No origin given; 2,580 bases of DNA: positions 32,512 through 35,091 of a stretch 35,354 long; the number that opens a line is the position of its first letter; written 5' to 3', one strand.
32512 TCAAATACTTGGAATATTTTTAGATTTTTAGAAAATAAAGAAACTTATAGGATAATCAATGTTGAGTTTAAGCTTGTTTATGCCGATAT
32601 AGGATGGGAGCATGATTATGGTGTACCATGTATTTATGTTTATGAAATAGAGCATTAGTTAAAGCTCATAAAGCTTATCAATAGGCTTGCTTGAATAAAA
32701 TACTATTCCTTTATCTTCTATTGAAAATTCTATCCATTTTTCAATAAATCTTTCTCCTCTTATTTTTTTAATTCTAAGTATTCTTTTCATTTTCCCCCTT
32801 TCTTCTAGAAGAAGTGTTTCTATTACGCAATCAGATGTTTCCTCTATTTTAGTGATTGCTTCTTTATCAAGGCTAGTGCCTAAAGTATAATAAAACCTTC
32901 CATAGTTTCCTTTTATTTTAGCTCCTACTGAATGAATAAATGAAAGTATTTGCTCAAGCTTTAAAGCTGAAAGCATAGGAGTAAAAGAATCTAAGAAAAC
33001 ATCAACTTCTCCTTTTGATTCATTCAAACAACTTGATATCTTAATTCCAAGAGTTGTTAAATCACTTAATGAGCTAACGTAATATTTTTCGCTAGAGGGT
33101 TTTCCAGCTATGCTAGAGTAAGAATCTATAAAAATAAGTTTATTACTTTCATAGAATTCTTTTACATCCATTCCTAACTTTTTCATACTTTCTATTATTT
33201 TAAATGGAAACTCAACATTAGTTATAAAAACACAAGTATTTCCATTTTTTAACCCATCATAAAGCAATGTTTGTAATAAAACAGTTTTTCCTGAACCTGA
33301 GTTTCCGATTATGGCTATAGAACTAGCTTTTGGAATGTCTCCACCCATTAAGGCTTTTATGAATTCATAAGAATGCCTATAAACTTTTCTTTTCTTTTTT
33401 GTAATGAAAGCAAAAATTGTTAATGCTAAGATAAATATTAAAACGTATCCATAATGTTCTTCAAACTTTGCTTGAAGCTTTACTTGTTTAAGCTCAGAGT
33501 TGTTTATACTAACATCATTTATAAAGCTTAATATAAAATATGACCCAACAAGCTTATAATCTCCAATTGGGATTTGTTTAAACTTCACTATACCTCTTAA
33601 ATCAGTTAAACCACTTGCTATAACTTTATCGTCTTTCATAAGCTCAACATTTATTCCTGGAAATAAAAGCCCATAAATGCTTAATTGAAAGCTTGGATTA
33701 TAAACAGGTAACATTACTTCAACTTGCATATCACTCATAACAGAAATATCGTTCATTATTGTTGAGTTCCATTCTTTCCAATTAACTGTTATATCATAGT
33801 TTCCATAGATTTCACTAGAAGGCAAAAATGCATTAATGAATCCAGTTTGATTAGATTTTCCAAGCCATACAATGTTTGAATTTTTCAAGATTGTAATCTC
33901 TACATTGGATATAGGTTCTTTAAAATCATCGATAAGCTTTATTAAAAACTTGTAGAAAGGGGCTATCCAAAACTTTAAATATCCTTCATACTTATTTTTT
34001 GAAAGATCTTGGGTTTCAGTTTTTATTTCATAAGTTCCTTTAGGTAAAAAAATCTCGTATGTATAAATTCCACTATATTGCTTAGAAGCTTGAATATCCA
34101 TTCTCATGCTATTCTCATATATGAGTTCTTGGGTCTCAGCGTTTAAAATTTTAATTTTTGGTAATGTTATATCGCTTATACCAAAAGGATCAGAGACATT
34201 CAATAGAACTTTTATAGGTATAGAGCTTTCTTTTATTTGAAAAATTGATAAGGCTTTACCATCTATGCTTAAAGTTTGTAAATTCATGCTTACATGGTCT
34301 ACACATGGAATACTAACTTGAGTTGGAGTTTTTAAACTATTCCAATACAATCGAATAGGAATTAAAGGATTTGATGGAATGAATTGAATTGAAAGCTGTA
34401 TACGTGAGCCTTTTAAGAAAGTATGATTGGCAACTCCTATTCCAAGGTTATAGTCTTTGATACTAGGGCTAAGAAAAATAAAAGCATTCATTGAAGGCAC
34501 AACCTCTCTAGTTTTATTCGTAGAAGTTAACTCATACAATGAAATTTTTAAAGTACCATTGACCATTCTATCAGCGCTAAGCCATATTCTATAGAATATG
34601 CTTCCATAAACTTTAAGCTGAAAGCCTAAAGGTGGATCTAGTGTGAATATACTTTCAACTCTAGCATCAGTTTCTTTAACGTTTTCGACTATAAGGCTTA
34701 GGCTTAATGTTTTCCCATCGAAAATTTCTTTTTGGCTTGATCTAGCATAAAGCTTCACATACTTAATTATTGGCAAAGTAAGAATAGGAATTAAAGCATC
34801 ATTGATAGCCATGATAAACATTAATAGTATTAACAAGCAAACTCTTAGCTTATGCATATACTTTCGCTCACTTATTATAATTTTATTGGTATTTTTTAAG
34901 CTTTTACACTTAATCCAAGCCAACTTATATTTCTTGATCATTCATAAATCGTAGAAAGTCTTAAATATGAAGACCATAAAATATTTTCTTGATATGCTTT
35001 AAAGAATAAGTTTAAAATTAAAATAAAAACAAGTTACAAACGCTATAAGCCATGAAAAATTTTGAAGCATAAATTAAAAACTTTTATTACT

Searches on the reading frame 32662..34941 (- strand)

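Call 48: search_protein_families(library=pfam, proteins=[window:32662-34941:-], max_evalue=0.00001)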
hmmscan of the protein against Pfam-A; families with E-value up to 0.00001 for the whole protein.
window:32662-34941:- (760 aa): 2 families
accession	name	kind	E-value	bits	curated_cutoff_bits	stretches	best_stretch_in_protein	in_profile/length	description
PF06745.19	ATPase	-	4.1e-30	105.3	26.6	1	531-751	11-229/231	KaiC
PF24336.1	DUF7504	-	3.3e-10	41.2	27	1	619-708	81-178/179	Family of unknown function (DUF7504)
